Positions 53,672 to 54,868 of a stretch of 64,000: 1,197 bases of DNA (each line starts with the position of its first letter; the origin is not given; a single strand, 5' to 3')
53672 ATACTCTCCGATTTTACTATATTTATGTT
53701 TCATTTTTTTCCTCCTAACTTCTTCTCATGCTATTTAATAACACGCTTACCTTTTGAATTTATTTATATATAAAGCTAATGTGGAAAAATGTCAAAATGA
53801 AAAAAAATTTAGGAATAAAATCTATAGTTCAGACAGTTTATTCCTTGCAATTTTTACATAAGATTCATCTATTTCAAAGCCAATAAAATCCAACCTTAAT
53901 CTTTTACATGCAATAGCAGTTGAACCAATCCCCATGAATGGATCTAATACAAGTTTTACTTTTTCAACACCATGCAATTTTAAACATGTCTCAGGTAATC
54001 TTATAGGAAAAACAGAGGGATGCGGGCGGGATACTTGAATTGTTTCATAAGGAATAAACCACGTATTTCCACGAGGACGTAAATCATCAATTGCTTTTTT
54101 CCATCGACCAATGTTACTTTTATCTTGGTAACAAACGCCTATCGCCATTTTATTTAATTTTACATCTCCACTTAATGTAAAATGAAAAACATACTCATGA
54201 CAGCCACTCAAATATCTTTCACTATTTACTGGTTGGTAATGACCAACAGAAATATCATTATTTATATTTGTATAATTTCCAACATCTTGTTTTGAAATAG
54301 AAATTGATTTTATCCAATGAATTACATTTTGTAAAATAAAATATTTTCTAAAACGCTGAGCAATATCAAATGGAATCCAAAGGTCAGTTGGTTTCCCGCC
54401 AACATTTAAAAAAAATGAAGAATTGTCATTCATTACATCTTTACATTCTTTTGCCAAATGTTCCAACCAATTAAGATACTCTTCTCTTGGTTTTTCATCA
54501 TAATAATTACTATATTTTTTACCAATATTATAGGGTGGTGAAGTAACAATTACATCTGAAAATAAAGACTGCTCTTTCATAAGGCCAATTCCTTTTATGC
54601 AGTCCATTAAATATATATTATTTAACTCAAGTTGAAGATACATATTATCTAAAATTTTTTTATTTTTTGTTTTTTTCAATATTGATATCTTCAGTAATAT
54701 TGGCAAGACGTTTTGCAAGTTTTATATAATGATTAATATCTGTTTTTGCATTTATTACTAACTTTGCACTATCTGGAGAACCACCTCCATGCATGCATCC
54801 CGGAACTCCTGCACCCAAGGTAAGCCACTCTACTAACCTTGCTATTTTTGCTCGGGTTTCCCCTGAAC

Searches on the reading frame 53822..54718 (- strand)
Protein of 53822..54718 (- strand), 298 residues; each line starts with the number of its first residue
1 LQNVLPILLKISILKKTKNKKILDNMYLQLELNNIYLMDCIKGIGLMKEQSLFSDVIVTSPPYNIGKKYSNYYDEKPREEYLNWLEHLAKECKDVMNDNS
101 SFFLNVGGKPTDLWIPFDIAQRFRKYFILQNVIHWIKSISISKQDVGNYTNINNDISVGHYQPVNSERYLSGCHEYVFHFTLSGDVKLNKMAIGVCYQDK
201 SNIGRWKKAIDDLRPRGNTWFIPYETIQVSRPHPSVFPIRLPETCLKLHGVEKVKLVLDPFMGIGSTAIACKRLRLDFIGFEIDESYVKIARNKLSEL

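Call 31: search_protein_families(library=pfam, proteins=[window:53822-54718:-], max_evalue=0.001)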
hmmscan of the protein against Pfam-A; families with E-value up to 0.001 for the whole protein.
window:53822-54718:- (298 aa): 1 family
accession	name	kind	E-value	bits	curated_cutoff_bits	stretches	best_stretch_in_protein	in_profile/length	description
PF01555.25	N6_N4_Mtase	-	2.5e-42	145.8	26.7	1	55-292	2-220/221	DNA methylase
